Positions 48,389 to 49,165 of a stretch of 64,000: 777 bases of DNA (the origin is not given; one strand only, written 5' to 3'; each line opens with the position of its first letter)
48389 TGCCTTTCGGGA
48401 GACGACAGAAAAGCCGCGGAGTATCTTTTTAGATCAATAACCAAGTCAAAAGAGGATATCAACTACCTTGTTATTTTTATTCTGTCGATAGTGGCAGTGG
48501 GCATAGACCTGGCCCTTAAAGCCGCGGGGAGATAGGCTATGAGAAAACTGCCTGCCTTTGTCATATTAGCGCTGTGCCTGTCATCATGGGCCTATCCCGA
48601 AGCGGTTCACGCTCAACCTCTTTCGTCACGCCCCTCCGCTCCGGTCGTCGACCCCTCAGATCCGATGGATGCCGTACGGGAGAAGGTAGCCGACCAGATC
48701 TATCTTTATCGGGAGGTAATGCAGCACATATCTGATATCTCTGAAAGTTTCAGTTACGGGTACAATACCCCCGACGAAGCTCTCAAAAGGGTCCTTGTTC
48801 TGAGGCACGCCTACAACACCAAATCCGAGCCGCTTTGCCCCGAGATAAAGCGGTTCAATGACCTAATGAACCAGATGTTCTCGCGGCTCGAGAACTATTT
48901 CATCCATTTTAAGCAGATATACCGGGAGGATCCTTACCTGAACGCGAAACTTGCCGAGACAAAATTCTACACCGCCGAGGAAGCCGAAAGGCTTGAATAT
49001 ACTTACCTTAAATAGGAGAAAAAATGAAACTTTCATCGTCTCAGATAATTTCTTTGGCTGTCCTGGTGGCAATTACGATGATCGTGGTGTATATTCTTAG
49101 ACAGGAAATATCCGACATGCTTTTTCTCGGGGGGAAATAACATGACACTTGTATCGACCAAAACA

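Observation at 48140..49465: Tightly packed plus-strand operon of four small envelope proteins with no recognisable domains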

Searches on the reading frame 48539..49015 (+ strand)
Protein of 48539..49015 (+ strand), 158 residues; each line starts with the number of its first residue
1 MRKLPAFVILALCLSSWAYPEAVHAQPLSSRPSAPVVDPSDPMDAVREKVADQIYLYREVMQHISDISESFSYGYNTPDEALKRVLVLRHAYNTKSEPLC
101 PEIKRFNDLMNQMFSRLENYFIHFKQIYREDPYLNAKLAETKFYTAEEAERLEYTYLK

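Call 4: search_protein_families(library=pfam, proteins=[window:48539-49015:+], max_evalue=10)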
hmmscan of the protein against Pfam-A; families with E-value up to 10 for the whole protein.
window:48539-49015:+ (158 aa): 0 families

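Call 5: search_protein_families(library=ncbifam, proteins=[window:48539-49015:+], max_evalue=10)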
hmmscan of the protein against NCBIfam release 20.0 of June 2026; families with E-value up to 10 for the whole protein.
window:48539-49015:+ (158 aa): 1 family
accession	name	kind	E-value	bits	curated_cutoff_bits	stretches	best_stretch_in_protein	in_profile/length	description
NF010554.0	PRK13948.1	equivalog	0.22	11.1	217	1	15-65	108-156/192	shikimate kinase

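Call 8: find_encoding_contigs(protein=window:48539-49015:+, flank=6000, max_places=6)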
Protein window:48539-49015:+ (158 aa): 7 contigs read that carry it; 6 places shown.
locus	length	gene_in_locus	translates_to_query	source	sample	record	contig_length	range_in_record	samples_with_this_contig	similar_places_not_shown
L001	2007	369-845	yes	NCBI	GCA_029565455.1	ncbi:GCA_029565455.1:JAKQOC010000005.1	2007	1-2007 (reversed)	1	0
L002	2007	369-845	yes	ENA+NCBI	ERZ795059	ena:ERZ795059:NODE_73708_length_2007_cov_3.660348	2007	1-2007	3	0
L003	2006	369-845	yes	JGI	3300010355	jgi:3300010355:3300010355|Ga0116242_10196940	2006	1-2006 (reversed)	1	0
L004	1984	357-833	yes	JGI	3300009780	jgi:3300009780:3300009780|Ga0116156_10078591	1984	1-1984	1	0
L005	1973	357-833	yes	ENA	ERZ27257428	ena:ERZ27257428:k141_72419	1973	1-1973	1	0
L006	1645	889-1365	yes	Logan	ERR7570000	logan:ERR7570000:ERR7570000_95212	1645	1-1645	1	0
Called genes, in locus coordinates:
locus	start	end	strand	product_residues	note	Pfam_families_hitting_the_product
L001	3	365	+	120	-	?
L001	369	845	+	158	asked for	-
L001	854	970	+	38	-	-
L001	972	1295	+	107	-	-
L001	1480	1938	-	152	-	PF07883:Cupin_2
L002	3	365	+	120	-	?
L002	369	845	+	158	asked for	-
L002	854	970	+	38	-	-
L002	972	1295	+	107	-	-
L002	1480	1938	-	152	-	PF07883:Cupin_2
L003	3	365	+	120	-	?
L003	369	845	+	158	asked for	-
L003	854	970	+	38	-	-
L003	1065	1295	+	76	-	-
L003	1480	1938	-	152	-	PF07883:Cupin_2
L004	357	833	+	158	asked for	-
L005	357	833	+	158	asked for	-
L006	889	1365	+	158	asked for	-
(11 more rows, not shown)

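Call 10: find_homologous_proteins(query=window:48539-49015:+, max_evalue=0.01)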
Query window:48539-49015:+ (158 aa): 18 proteins with E <= 0.01 among 44 candidates.
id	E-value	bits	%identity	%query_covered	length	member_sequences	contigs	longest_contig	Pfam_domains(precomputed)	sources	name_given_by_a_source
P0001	3.0e-100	350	100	100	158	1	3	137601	-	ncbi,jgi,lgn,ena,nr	ncbi:MAG TPA: hypothetical protein PKZ41_04300 [Candidatus Omnitrophota bacterium]|nr:hypothetical p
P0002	1.9e-72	260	77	100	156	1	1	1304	-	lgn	-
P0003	2.5e-66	240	71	96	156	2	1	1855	-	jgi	jgi:hypothetical protein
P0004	3.9e-66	240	70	99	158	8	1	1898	-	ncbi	-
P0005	1.8e-63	231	78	85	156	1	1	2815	-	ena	-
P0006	1.0e-61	225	68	99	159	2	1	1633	-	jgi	jgi:hypothetical protein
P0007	1.0e-61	225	67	97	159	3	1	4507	-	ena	-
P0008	1.9e-61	225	69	97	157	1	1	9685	-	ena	-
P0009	1.7e-59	218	80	78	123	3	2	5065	-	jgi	jgi:hypothetical protein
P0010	2.2e-59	218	86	72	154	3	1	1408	-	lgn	-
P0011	1.7e-51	192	59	98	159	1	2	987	-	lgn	-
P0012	2.7e-49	185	58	96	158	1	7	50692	-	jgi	jgi:predicted nuclease with TOPRIM domain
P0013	4.5e-49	184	60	94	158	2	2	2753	-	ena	-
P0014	2.0e-47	179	61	85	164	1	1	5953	-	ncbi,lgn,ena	-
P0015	3.8e-46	175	54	100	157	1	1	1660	-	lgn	-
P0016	5.9e-42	161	53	95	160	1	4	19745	-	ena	-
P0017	1.1e-40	157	51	99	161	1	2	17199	-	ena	-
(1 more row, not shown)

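Call 11: find_encoding_contigs(protein=P0012, flank=8000, max_places=3)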
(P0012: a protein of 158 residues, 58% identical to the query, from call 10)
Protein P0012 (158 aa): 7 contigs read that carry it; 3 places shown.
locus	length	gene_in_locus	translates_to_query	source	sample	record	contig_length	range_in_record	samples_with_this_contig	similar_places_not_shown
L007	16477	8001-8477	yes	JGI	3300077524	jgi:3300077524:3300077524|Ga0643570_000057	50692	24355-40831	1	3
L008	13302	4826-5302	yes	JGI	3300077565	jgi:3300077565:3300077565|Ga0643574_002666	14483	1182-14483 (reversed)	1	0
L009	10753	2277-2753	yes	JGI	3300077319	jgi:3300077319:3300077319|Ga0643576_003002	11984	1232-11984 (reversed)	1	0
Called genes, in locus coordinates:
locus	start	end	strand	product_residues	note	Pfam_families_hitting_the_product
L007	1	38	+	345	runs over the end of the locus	PF01171:ATP_bind_3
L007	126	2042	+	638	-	PF06480:FtsH_ext (faint), PF06068:TIP49 (weak), PF00004:AAA, PF07728:AAA_5 (weak), PF17862:AAA_lid_3, PF01434:Peptidase_M41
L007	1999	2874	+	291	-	PF00809:Pterin_bind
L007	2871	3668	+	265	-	PF19293:CdaA_N (weak), PF02457:DAC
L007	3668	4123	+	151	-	PF07949:YbbR (weak)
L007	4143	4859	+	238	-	PF03740:PdxJ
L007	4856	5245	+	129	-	PF01648:ACPS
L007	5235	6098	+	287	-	PF01256:Carb_kinase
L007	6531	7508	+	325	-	PF04055:Radical_SAM, PF13186:SPASM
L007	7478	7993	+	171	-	-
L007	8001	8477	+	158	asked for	-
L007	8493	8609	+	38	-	-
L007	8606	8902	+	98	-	-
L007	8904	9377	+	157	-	-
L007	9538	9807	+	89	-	-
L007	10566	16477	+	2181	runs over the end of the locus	-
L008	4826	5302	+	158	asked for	-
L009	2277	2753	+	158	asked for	-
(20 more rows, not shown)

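Call 12: find_encoding_contigs(protein=P0016, flank=8000, max_places=3)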
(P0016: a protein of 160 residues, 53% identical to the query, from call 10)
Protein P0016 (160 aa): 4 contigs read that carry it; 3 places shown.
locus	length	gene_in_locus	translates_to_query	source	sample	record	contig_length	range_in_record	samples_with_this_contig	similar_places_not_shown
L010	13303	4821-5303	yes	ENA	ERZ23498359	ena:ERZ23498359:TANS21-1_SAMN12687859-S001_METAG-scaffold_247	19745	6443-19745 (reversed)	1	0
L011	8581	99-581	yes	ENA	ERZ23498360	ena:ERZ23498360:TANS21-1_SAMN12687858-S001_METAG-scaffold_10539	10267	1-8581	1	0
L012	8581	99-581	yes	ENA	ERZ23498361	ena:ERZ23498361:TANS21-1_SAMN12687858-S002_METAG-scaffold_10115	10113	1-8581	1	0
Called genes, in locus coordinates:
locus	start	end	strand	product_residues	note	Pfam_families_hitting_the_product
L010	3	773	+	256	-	?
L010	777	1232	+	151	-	PF07949:YbbR (weak)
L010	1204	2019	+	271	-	PF03740:PdxJ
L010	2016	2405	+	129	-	PF01648:ACPS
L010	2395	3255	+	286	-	PF01256:Carb_kinase, PF02110:HK, PF08543:Phos_pyr_kin (weak)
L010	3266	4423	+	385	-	PF22322:DUF6973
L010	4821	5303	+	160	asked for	-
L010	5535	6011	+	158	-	-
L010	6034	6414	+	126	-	PF00072:Response_reg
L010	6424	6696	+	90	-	-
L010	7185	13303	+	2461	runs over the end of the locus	PF02390:Methyltransf_4 (weak)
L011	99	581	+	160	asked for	-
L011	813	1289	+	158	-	-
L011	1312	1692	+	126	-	PF00072:Response_reg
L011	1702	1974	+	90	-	-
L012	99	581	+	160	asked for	-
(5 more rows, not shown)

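Call 13: find_encoding_contigs(protein=P0017, flank=8000, max_places=3)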
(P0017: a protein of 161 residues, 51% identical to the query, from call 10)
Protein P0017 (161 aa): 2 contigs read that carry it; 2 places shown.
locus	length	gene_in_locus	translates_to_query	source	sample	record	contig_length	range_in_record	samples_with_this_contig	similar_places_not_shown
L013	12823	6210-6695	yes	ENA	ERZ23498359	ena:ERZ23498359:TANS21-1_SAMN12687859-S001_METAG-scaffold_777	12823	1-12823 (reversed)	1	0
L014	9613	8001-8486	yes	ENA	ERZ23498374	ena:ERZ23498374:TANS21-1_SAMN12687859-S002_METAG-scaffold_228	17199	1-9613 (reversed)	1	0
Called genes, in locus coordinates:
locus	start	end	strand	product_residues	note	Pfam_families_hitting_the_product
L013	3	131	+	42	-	?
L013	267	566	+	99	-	PF01434:Peptidase_M41 (weak)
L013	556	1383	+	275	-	PF00809:Pterin_bind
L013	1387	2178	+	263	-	PF19293:CdaA_N (weak), PF02457:DAC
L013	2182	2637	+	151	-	PF07949:YbbR (weak)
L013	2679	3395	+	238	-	PF03740:PdxJ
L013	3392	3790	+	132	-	PF01648:ACPS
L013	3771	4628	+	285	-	PF01256:Carb_kinase, PF02110:HK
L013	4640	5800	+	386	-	PF22322:DUF6973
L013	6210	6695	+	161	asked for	-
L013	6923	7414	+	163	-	-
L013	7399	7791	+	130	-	PF00072:Response_reg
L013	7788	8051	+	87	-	-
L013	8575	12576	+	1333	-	PF00498:FHA (weak)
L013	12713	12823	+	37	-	?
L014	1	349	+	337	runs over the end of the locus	PF01171:ATP_bind_3, PF01507:PAPS_reduct (weak)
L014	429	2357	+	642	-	PF06480:FtsH_ext, PF06068:TIP49 (weak), PF00004:AAA, PF07724:AAA_2 (faint), PF07728:AAA_5 (weak), PF17862:AAA_lid_3, PF01434:Peptidase_M41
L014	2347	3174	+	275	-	PF00809:Pterin_bind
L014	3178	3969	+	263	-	PF19293:CdaA_N (weak), PF02457:DAC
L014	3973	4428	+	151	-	PF07949:YbbR (weak)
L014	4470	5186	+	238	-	PF03740:PdxJ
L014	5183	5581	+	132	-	PF01648:ACPS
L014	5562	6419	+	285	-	PF01256:Carb_kinase, PF02110:HK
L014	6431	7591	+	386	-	PF22322:DUF6973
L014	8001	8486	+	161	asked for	-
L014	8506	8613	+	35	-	-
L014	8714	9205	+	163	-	-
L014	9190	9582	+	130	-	PF00072:Response_reg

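Call 32: find_related_loci(query=A1, collection=genome_contigs, flank=6000)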
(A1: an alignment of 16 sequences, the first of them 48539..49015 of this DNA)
Query A1 (158 aa) in genome_contigs; peptide patterns used: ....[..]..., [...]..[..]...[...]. (x = any residue, [..] = any of these).
14 stretches matched a pattern; 2 encode a relative of the query (tblastn E <= 1e-3); 2 distinct loci.
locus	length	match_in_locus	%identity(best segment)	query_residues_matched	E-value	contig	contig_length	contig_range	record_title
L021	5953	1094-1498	61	24-158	7e-56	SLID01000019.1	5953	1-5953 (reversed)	MAG: Candidatus Omnitrophota bacterium isolate CSSed165cm_186R1 CSSed16-5cm-64850, whole genome shotgun sequence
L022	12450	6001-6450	52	4-158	8e-53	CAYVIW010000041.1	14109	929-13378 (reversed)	MAG TPA_asm: uncultured Planctomycetia bacterium isolate SRP067234_co1_337 genome assembly, contig: k99_152497, whole ge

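Call 33: find_related_loci(query=A1, collection=metagenome_contigs, flank=6000)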
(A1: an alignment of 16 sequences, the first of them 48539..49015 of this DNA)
Query A1 (158 aa) in metagenome_contigs; peptide patterns used: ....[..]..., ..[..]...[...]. (x = any residue, [..] = any of these).
89 stretches matched a pattern; 3 encode a relative of the query (tblastn E <= 1e-3); 3 distinct loci.
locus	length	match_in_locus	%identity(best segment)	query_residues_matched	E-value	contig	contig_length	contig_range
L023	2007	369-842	100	1-158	8e-114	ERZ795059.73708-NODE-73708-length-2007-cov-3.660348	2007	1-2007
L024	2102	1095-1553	69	6-158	2e-71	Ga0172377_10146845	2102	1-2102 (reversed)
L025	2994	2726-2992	61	3-93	7e-34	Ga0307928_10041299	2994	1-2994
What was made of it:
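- Tried and rejected: There were two species representatives and three metagenome contigs (calls 32, 33).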

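Call 36: predict_structure(alignment_id=A1)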
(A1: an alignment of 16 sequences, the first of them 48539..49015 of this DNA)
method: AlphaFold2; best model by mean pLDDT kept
length: 158 residues; sequences in the alignment: 16
mean_pLDDT: 82.1   pTM: 0.67
mean pLDDT of the five models: 82.1, 77.3, 75.4, 72.1, 70.2
residues with pLDDT >= 90: 89; 70-90: 28; 50-70: 22; < 50: 19
segments of 3 or more residues with pLDDT < 50: 22-30, 32-38
pLDDT, mean of each block of 10 residues (from residue 1): 62 59 44 49 89 96 95 91 97 90 94 95 75 88 96 95
secondary structure, 60 per line:
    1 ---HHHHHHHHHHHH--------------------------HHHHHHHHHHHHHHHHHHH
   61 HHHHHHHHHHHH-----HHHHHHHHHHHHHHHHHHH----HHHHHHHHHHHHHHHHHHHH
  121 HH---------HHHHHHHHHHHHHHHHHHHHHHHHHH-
elements in order: H4-15 H42-72 H78-96 H101-122 H132-157
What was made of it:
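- Closest known: CpxP/Spy/ZraP periplasmic stress proteins. Different: The predicted fold is a monomeric four-helix bundle, not a helical-hairpin dimer (call 36).
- Checked: ORF2 has an N-terminal hydrophobic signal-like segment followed by a confident four-helix bundle at residues 42-157, with pLDDT 82 (call 36).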

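Call 41: search_solved_structures(query=A1, max_evalue=10)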
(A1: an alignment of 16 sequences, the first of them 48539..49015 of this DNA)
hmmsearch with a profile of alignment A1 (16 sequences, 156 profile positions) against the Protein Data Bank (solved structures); distinct sequences matched with E-value up to 10: 8.
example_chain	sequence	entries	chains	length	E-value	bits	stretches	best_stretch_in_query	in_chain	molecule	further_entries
8vvi_F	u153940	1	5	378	0.00012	25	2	56-97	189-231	MotA/TolQ/ExbB proton channel domain-containing protein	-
3whj_A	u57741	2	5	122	0.14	15.1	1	37-115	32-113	Probable 26S proteasome regulatory subunit p27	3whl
9lm3_A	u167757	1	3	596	0.48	13.3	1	23-123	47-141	Retron Ec67 protein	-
9i2f_C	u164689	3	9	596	0.49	13.3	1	23-123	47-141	Retron Ec67 protein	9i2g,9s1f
36ax_R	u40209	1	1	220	0.56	13.1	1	38-115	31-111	Probable 26S proteasome regulatory subunit p27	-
8i7o_F2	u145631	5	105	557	0.94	12.4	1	86-146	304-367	Tektin-5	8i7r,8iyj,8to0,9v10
4mna_A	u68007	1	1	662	1.1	12.1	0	80-107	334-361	LRR receptor-like serine/threonine-protein kinase FLS2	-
4mn8_A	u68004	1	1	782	1.3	11.9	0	80-107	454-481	LRR receptor-like serine/threonine-protein kinase FLS2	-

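Call 42: search_solved_structures(query=A1, max_evalue=0.01, show_alignments=1)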
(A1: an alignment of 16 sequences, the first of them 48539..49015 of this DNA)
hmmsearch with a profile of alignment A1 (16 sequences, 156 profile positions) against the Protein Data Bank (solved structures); distinct sequences matched with E-value up to 0.01: 1.
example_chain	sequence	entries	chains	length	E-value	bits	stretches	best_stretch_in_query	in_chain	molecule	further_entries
8vvi_F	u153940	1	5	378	0.00012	25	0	56-97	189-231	MotA/TolQ/ExbB proton channel domain-containing protein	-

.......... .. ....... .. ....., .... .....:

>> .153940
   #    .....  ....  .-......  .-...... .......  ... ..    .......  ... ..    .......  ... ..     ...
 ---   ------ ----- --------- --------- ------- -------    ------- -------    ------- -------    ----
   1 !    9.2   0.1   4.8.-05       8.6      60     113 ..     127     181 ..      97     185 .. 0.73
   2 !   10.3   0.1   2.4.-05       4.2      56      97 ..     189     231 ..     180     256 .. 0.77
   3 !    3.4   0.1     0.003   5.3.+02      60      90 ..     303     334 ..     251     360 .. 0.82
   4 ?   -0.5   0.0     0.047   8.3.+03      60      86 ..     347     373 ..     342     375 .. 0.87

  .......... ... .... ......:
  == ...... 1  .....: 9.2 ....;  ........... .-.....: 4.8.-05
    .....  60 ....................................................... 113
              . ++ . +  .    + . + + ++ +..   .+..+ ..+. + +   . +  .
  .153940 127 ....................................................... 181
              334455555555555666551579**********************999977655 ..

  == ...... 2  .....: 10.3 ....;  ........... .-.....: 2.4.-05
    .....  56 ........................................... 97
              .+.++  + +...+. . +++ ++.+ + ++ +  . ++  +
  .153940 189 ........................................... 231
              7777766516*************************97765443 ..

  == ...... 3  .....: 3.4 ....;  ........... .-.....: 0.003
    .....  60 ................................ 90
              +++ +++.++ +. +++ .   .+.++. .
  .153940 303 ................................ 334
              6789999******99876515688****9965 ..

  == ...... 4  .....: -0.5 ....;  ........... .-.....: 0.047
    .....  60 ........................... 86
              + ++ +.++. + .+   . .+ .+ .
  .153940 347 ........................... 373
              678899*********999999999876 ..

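Call 62: search_protein_families(library=padloc, proteins=[window:48539-49015:+, L007:8904-9377:+, L007:8606-8902:+], max_evalue=1)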
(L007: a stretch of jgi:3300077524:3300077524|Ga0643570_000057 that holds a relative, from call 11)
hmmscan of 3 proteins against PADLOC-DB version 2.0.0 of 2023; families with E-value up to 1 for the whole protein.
window:48539-49015:+ (158 aa): 0 families

L007:8904-9377:+ (157 aa): 0 families

L007:8606-8902:+ (98 aa): 0 families

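Call 63: search_protein_families(library=pfam, proteins=[L007:8904-9377:+, L007:8606-8902:+, L010:5526-6011:+, L022:6503-7003:+, L007:6531-7508:+, L010:6034-6414:+], max_evalue=1)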
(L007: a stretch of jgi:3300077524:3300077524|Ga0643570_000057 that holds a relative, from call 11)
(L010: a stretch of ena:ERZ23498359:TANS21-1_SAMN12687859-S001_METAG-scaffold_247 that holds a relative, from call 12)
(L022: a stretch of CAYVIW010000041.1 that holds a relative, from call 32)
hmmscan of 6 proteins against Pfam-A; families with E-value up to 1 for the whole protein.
L007:8904-9377:+ (157 aa): 0 families

L007:8606-8902:+ (98 aa): 1 family
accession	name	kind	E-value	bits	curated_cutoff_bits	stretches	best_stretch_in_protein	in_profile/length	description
PF19360.4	TadB_TadC_N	-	0.33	11.2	27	0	4-36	5-35/143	TadB/TadC N-terminal domain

L010:5526-6011:+ (161 aa): 3 families
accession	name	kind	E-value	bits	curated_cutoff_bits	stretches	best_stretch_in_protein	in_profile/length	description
PF13314.11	DUF4083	-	0.057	13.8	25.4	1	10-55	2-47/57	Domain of unknown function (DUF4083)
PF07219.19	HemY_N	-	0.16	12.5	31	0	4-47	14-58/107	HemY protein N-terminus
PF17704.6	DUF5550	-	0.19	12.3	25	0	82-120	50-88/123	Family of unknown function (DUF5550)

L022:6503-7003:+ (166 aa): 2 families
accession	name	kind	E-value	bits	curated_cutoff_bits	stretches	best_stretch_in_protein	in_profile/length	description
PF11395.13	bCoV_NS7B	-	0.041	14.2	25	1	8-40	7-37/43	Betacoronavirus NS7B protein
PF07219.19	HemY_N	-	0.16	12.5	31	0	8-63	19-74/107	HemY protein N-terminus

L007:6531-7508:+ (325 aa): 2 families
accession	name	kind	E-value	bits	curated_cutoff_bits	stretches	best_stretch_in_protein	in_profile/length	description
PF13186.11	SPASM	-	3e-14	53.5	21.5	1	252-317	1-66/67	Iron-sulfur cluster-binding domain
PF04055.27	Radical_SAM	-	6.5e-12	46.4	29.5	1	47-174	1-138/166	Radical SAM superfamily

L010:6034-6414:+ (126 aa): 4 families
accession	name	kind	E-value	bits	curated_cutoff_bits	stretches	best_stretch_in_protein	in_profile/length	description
PF00072.30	Response_reg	-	3.2e-20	72.8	30.2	1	4-116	1-110/111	Response regulator receiver domain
PF02310.24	B12-binding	-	0.00066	20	32.1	1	16-103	19-111/121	B12 binding domain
PF23198.2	PDE8A_N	-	0.088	13.1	29.6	1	23-75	32-85/147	PDE8A-like, N-terminal domain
PF08432.15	Vfa1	-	0.1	13.3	27.3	1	4-45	26-67/179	AAA-ATPase Vps4-associated protein 1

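Call 64: search_protein_families(library=phrogs, proteins=[window:48539-49015:+, L007:8904-9377:+, L007:8606-8902:+], max_evalue=1)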
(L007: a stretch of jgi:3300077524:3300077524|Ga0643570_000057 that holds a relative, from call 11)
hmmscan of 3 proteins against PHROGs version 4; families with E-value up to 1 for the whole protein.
window:48539-49015:+ (158 aa): 3 families
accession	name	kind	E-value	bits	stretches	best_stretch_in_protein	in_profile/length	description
phrog_12817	-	transcription regulation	0.012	16.5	1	44-121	35-115/151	transcriptional regulator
phrog_21612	-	transcription regulation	0.025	14.1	1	46-132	437-512/600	RNA polymerase sigma factor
phrog_15975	-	unknown function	0.22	12.4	1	110-120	6-16/49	-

L007:8904-9377:+ (157 aa): 1 family
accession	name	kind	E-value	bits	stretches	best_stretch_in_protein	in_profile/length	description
phrog_4522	-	unknown function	0.079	14.6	1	104-127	45-68/77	-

L007:8606-8902:+ (98 aa): 1 family
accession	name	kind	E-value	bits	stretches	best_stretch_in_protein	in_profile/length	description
phrog_32405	-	unknown function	0.22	12.7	1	28-88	2-62/74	-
